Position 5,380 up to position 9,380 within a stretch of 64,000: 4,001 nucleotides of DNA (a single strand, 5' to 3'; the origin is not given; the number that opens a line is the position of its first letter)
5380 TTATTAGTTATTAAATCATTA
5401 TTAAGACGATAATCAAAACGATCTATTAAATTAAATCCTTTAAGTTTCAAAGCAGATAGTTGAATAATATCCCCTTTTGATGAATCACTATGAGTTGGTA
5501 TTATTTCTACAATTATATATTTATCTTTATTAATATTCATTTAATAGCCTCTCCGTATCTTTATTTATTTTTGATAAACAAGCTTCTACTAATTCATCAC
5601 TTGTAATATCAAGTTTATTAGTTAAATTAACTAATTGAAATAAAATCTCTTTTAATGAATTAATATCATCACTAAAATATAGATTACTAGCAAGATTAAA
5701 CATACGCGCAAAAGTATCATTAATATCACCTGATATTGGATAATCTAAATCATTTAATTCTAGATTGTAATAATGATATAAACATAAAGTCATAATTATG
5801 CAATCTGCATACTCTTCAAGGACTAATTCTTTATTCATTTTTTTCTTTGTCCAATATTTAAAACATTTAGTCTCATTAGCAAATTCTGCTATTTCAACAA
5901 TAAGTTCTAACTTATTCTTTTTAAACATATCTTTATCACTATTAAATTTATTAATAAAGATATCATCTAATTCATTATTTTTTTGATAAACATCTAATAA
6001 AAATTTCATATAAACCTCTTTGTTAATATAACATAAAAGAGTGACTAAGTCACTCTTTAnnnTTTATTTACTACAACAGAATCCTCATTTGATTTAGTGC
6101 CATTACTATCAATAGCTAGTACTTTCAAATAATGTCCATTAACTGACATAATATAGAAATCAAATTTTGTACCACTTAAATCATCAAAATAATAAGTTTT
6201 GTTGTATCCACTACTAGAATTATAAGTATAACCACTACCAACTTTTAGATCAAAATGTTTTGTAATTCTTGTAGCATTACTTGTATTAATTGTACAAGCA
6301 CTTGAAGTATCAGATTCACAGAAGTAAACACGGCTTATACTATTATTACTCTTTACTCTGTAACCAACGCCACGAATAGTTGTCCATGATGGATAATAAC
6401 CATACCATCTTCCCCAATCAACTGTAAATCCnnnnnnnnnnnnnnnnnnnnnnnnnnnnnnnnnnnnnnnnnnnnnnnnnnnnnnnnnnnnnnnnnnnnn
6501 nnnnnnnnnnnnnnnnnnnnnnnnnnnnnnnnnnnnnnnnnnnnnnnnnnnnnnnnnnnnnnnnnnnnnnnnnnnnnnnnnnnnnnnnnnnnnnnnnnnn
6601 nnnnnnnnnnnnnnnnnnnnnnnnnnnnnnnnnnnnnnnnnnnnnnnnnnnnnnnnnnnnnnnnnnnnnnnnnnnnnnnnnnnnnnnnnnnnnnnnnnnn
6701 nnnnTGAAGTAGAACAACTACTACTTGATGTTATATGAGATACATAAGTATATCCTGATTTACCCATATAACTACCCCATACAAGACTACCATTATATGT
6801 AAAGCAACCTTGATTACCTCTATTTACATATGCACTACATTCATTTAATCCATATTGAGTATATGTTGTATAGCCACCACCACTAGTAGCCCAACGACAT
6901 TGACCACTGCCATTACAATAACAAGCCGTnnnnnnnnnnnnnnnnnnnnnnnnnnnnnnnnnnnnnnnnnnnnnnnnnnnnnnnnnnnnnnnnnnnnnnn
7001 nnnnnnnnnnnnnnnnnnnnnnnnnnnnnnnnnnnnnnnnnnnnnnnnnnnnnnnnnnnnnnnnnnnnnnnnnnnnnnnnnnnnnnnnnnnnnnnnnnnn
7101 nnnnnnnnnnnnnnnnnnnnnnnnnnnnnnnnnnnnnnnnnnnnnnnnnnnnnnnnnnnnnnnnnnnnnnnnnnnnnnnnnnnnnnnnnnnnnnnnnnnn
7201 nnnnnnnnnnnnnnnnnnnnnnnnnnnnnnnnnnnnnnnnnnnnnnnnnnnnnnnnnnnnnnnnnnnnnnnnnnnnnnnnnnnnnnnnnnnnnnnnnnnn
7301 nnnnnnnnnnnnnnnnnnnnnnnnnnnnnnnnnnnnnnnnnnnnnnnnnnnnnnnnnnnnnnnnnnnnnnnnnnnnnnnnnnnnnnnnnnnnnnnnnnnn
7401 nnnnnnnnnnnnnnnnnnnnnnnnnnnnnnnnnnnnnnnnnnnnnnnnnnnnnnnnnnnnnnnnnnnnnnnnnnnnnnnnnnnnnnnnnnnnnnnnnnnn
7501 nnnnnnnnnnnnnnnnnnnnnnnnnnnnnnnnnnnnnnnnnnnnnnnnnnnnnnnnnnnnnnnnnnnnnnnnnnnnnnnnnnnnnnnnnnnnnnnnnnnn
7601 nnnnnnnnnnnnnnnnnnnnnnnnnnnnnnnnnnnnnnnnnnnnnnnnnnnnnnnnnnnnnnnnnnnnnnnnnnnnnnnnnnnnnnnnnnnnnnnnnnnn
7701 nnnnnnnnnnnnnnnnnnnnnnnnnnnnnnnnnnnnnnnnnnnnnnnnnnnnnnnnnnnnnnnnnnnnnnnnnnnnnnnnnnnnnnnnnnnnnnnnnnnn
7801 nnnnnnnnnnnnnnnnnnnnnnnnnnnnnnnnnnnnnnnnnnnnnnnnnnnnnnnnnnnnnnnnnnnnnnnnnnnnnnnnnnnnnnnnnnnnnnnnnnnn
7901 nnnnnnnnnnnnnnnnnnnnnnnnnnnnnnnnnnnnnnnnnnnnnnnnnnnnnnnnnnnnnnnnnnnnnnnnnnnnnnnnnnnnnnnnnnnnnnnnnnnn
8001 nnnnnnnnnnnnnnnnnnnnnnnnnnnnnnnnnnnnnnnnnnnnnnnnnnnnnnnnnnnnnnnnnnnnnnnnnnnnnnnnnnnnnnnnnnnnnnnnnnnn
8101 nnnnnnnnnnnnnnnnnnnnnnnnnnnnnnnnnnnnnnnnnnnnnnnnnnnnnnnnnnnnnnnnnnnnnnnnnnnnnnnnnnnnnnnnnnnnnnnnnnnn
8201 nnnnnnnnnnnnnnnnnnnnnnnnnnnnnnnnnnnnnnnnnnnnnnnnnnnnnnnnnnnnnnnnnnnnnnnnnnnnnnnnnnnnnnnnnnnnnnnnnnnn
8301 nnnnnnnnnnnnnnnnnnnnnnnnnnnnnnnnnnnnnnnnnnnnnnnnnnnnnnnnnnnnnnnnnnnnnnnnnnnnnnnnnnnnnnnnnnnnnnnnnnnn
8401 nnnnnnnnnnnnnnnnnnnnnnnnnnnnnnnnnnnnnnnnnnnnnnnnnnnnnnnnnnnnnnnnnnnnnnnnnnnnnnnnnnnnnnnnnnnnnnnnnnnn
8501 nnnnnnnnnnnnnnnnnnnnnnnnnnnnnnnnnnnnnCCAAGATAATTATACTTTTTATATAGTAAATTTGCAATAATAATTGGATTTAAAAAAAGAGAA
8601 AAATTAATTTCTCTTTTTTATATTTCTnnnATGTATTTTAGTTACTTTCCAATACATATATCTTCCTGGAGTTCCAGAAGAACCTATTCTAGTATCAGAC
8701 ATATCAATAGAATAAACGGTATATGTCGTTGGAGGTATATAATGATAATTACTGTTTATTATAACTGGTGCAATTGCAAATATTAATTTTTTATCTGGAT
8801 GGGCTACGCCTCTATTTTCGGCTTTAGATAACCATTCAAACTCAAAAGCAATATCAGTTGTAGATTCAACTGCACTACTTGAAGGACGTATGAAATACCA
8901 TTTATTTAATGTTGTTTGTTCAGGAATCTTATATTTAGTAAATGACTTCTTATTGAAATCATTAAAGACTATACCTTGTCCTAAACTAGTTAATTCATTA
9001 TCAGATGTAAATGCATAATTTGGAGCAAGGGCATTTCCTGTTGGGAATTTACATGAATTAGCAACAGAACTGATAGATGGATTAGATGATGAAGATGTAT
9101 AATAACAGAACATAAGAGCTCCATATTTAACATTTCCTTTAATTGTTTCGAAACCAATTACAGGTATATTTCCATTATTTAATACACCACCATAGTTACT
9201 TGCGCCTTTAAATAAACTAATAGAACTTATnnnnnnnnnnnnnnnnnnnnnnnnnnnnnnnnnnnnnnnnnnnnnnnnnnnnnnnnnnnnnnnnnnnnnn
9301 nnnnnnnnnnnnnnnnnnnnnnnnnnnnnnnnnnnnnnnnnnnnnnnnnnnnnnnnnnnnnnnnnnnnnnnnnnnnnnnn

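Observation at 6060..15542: Three tandem paralogs of a giant surface protein carrying an unassigned six-cysteine ~70-aa module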

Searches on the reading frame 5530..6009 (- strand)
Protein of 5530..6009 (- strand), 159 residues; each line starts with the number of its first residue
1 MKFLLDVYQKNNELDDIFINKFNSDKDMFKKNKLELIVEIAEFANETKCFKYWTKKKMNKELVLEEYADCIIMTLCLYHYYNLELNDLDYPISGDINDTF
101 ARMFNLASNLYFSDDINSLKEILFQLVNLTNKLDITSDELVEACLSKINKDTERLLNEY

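Call 16: search_protein_families(library=pfam, proteins=[window:5530-6009:-], max_evalue=0.001)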
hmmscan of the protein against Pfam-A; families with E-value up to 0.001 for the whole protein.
window:5530-6009:- (159 aa): 1 family
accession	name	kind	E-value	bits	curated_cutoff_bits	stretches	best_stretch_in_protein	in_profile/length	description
PF08761.16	dUTPase_2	-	5.5e-20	72.7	22.9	1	7-159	5-162/162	dUTPase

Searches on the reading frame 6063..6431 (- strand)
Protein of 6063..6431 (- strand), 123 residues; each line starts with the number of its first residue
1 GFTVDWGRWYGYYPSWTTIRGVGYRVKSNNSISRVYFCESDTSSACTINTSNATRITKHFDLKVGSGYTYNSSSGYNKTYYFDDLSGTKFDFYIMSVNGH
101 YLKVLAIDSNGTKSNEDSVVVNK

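Call 77: search_protein_families(library=pfam, proteins=[window:6063-6431:-], max_evalue=10)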
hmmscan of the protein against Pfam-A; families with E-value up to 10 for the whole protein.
seq(123 aa): 0 families

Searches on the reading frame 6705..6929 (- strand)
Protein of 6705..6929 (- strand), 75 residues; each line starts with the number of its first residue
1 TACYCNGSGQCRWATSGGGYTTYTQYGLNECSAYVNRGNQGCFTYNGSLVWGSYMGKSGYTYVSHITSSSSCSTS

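Call 7: find_homologous_proteins(query=A1, max_evalue=0.001)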
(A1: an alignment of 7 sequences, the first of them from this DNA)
Query A1 (7 sequences): 284 candidates shared short words with the query, none scored E <= 0.001.

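Call 8: search_solved_structures(query=A1, max_evalue=10)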
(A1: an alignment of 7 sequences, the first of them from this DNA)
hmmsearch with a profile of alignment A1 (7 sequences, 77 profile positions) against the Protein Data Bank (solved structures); distinct sequences matched with E-value up to 10: 1.
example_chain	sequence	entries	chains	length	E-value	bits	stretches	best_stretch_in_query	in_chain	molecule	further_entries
9z3q_D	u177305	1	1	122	0.025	18.6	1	15-53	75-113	MLKH3 Heavy chain FV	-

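Call 12: find_related_loci(query=A2, collection=genome_contigs, flank=8000)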
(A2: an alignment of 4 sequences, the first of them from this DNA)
Query A2 (75 aa) in genome_contigs; peptide patterns used: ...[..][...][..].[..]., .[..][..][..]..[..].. (x = any residue, [..] = any of these).
22 stretches matched a pattern, but none encodes a relative of the query by tblastn (E <= 1e-3).

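Call 24: search_protein_representatives(alignment_id=A1)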
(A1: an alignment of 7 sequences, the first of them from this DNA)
Query: 7 sequences, 77 profile positions. Proteins with E-value up to 0.001 (for the whole library): 35; up to 1e-10: 11; up to 1e-30: 2. The best 35 are listed.
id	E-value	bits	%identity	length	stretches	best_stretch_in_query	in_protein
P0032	4.1e-43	162.1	-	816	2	1-76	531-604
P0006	3.5e-34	133.5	-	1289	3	1-76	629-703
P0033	5.2e-29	116.9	-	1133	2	1-76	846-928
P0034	1.7e-28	115.3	-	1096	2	2-76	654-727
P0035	8.9e-21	90.5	-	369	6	2-76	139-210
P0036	1.0e-18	83.9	-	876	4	2-76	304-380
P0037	1.2e-14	70.8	-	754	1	2-76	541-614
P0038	3.0e-14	69.6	-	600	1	1-75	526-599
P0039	8.6e-14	68.1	-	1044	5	1-76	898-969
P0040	2.6e-11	60.2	-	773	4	3-76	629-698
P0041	9.6e-11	58.4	-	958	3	2-76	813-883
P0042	4.4e-10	56.3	-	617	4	2-76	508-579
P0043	2.1e-09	54.1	-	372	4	1-75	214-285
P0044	2.7e-09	53.7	-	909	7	2-75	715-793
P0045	1.9e-08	51.1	-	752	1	1-76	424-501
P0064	3.6e-04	37.3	-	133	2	37-76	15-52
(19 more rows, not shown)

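Call 27: search_protein_families(library=pfam, proteins=[P0035, P0043, P0042, P0036, P0039, P0045, P0064], max_evalue=0.1)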
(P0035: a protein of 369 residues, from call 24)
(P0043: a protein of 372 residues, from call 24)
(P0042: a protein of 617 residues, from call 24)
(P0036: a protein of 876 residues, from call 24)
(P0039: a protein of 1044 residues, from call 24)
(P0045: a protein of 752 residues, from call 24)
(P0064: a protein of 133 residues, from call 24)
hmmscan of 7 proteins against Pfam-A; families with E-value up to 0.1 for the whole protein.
P0035 (369 aa): 0 families

P0043 (372 aa): 1 family
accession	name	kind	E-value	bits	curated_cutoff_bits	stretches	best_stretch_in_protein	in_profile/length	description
PF09014.16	Sushi_2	-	0.07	13.5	22.1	0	125-146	52-73/88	Beta-2-glycoprotein-1 fifth domain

P0042 (617 aa): 5 families
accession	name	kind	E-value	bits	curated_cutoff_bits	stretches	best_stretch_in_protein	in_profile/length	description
PF02368.24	Big_2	-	1e-16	61.1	22.8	2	139-211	2-75/79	Bacterial Ig-like domain (group 2)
PF21461.3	HL_N-beta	-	1.3e-05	25.4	27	1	172-208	13-48/57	Hyaluronate lyase, N-terminal beta-sheet domain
PF05259.16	Herpes_UL1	-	1.5e-05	25.4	20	1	394-445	28-80/107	Herpesvirus glycoprotein L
PF07523.18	Big_3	-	0.016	15.9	21.2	1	101-132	38-68/68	Bacterial Ig-like domain (group 3)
PF18962.6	Por_Secre_tail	-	0.061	14.1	27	0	236-298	11-71/75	Secretion system C-terminal sorting domain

P0036 (876 aa): 2 families
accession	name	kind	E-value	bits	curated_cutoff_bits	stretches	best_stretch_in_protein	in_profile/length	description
PF07699.19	Ephrin_rec_like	-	4.4e-08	33.2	23.1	3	173-213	1-41/48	Tyrosine-protein kinase ephrin type A/B receptor-like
PF23091.2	TNFR_ELAPOR1_6th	-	1.4e-05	25.3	33.2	1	124-162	2-39/41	ELAPOR1-like, TNF receptor-like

P0039 (1044 aa): 0 families

P0045 (752 aa): 4 families
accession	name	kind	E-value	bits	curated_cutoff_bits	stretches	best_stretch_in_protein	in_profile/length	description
PF02368.24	Big_2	-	2.2e-24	85.6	22.8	3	235-303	3-71/79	Bacterial Ig-like domain (group 2)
PF22359.2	Big-like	-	2.4e-10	40.9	27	2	270-312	5-46/48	Bacterial Ig-like domain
PF21461.3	HL_N-beta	-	0.0022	18.2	27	1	177-221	15-57/57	Hyaluronate lyase, N-terminal beta-sheet domain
PF14545.12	DBB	-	0.033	14.5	22.2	0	153-227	20-89/139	Dof, BCAP, and BANK (DBB) motif,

P0064 (133 aa): 0 families

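Call 48: find_homologous_proteins(query=P0035, max_evalue=0.001)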
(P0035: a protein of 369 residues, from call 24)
Query P0035 (369 aa): 7 proteins with E <= 0.001 among 1608 candidates.
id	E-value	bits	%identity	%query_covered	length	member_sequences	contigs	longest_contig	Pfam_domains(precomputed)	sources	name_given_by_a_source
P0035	2.1e-251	852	100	100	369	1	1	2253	-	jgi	-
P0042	5.2e-57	212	46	62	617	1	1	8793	PF05259.17,PF21461.4,PF02368.25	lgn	-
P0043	1.6e-47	180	35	85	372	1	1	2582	-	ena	-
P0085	4.6e-36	143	36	51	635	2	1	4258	PF26182.1,PF21461.4,PF22359.3,PF02368.25,PF26918.1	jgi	-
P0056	2.2e-35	140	37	64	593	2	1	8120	-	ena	-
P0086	1.0e-32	132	35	68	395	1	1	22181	-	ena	-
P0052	4.2e-29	120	37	45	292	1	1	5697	-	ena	-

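Call 49: find_encoding_contigs(protein=P0086, flank=10000, max_places=2)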
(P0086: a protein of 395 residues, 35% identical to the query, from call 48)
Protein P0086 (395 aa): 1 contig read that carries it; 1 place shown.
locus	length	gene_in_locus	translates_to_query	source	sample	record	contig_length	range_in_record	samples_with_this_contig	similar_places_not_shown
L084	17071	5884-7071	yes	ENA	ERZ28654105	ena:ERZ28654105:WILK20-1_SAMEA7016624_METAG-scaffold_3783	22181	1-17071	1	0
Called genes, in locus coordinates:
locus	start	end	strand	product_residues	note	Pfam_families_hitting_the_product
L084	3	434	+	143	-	?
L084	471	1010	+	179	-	-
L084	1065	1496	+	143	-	PF10747:SirA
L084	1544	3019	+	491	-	PF09547:SpoIVA_ATPase, PF20438:SpoIVA_middle, PF20439:SpoIVA_C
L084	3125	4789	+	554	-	PF08341:TED, PF17802:SpaA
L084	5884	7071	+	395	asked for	-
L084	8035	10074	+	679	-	PF00884:Sulfatase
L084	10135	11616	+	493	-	PF00535:Glycos_transf_2, PF13641:Glyco_tranf_2_3, PF13632:Glyco_trans_2_3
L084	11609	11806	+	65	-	-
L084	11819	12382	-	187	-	PF01725:Ham1p_like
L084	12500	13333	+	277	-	-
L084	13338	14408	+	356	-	PF12224:Amidoligase_2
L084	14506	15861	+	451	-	PF21799:MurD-like_N (weak), PF08245:Mur_ligase_M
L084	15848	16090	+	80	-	PF07866:DUF1653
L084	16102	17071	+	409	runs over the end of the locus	PF03952:Enolase_N, PF00113:Enolase_C, PF13378:MR_MLE_C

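Call 73: search_protein_families(library=pfam, alignment_id=A5, max_evalue=0.01)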
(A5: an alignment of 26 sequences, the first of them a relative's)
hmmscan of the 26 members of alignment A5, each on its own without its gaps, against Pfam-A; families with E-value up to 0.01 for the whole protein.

A. member 1, P0042 (617 aa): 3 families
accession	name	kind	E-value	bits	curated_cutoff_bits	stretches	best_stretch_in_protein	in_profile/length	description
PF02368.24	Big_2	-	1e-16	61.1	22.8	2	139-211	2-75/79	Bacterial Ig-like domain (group 2)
PF21461.3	HL_N-beta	-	1.3e-05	25.4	27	0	172-208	13-48/57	Hyaluronate lyase, N-terminal beta-sheet domain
PF05259.16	Herpes_UL1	-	1.5e-05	25.4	20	1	394-445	28-80/107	Herpesvirus glycoprotein L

B. families by the number of members that match (of 26 scanned): 16 families
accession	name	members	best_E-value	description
PF02368.24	Big_2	8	1.7e-55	Bacterial Ig-like domain (group 2)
PF07699.19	Ephrin_rec_like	5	5.3e-10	Tyrosine-protein kinase ephrin type A/B receptor-like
PF21461.3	HL_N-beta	4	1.2e-09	Hyaluronate lyase, N-terminal beta-sheet domain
PF22359.2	Big-like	3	4.6e-11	Bacterial Ig-like domain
PF23091.2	TNFR_ELAPOR1_6th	3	1.4e-05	ELAPOR1-like, TNF receptor-like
PF25354.1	Ig_NUP210_16th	1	8.5e-08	NUP210-like, Ig-like domain 16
PF05259.16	Herpes_UL1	1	1.5e-05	Herpesvirus glycoprotein L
PF00801.26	PKD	1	9.9e-05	PKD domain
PF07523.18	Big_3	1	0.00071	Bacterial Ig-like domain (group 3)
PF02369.22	Big_1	1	0.0017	Bacterial Ig-like domain (group 1)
PF22963.3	Ig_NUP210_3rd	1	0.0028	NUP210 Ig-like domain 3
PF06832.18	BiPBP_C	1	0.0029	Penicillin-Binding Protein C-terminus Family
PF13629.12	T2SS-T3SS_pil_N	1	0.0056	Pilus formation protein N terminal region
PF13860.13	FlgD_ig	1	0.0073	FlgD Ig-like domain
PF07495.19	Y_Y_Y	1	0.0078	Y_Y_Y domain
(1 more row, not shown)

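Call 74: find_related_loci(query=A2, collection=viral_contigs, flank=5000)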
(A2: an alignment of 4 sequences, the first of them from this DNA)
Query A2 (75 aa) in viral_contigs; peptide patterns used: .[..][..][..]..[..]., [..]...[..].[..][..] (x = any residue, [..] = any of these).
9 stretches matched a pattern, but none encodes a relative of the query by tblastn (E <= 1e-3).

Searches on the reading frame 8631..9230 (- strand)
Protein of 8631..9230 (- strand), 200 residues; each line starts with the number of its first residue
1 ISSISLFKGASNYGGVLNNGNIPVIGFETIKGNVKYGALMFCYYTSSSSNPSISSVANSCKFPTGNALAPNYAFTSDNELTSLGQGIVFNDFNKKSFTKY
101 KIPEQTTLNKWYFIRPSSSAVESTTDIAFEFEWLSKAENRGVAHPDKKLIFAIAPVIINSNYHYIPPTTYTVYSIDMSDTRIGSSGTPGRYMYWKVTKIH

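Call 58: search_solved_structures(query=A4, max_evalue=10)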
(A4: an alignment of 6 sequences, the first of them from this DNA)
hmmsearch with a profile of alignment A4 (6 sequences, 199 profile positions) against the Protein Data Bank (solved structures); distinct sequences matched with E-value up to 10: 0.

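Call 64: predict_structure(alignment_id=A4)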
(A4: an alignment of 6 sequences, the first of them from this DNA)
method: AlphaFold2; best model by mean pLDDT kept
length: 200 residues; sequences in the alignment: 6
mean_pLDDT: 60.1   pTM: 0.65
mean pLDDT of the five models: 60.1, 59.8, 58.8, 58.3, 57.4
residues with pLDDT >= 90: 0; 70-90: 63; 50-70: 72; < 50: 65
segments of 3 or more residues with pLDDT < 50: 1-19, 31-36, 66-93, 106-108, 120-122, 186-189
pLDDT, mean of each block of 10 residues (from residue 1): 38 43 59 52 84 81 50 37 44 57 58 56 62 74 76 72 66 75 49 71
secondary structure, 60 per line:
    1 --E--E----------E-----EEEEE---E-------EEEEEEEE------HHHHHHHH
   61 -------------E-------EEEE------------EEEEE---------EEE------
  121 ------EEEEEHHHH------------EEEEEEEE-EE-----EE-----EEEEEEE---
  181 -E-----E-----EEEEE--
elements in order: E23-27 E39-46 H53-60 E82-85 E98-102 E112-114 E127-131 H132-135 E148-155 E171-177 E194-198

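Call 69: fold_search(model_id=the predicted structure, library=pdb)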
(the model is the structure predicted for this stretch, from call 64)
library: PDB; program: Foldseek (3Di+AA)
matches with E <= 10: 109; with E <= 0.001: 0
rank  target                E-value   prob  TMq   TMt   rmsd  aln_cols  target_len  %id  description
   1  6qyc_B                1.2e+00  0.08  0.27  0.11  13.8       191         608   12  Crystal structure of MtrC from Shewanella baltica OS185 (released 2020-04-22)
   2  3doh_A                1.5e+00  0.02  0.16  0.11  16.3       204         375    8  Crystal Structure of a Thermostable Esterase (released 2009-02-17)
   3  8elq_H                1.7e+00  0.01  0.17  0.16  20.5       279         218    8  Crystal structure of SARS-CoV-2 spike protein receptor-binding domain in complex with antibody CC12.1 Fab and nanobody (released 2023-07-05)
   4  9i42_B                1.9e+00  0.01  0.14  0.14  18.6       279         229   10  Structure of anti-EV71 human monoclonal antibody 16-2-2D Fab (released 2026-02-04)
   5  7sk7_D                2.0e+00  0.04  0.26  0.24  13.6       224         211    8  Cryo-EM structure of human ACKR3 in complex with CXCL12, a small molecule partial agonist CCX662, and an extracellular (released 2022-07-27)
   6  7pvh_A                2.0e+00  0.02  0.18  0.18  17.3       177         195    9  Crystal structure of the folded domain of PorN (released 2022-05-18)
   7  7phs_H                2.0e+00  0.01  0.13  0.12  20.5       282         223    7  highly potent IL6 antagonistic antibody selected from a camelid immune phage display repertoire (released 2022-09-07)
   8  8cem_E                2.3e+00  0.05  0.27  0.11  14.1       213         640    9  Structure of bovine native C3, re-refinement (released 2023-04-05)
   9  5mu3_A                2.3e+00  0.04  0.14  0.15   5.6        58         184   17  Crystal structure of Ctf19-Mcm21 kinetochore assembly bound with Ctf19-Mcm21 binding motif of central kinetochore subu (released 2017-11-01)
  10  9bdf_B                2.4e+00  0.04  0.24  0.33  11.6       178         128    7  Influenza A virus Hemagglutinin H3/Darwin/6/2021 in complex with Fab ADI-85666 (released 2024-11-13)
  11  8cem_F                2.7e+00  0.05  0.29  0.12  14.2       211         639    8  Structure of bovine native C3, re-refinement (released 2023-04-05)
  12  4lm8                  2.7e+00  0.03  0.17  0.07   9.2        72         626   18  Crystal structure of the outer membrane decaheme cytochrome MtrC (released 2015-02-11)
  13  3pnw_E                2.7e+00  0.01  0.14  0.13  22.4       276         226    9  Crystal Structure of the tudor domain of human TDRD3 in complex with an anti-TDRD3 FAB (released 2010-12-01)
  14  7cly                  2.9e+00  0.01  0.14  0.15  14.0       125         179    7  Structure of the DOCK8 DHR-1 domain crystallized with di-C8-phosphatidylinositol-(4,5)-bisphosphate (released 2021-02-10)
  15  6qyc_A                3.1e+00  0.04  0.26  0.11  13.6       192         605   11  Crystal structure of MtrC from Shewanella baltica OS185 (released 2020-04-22)
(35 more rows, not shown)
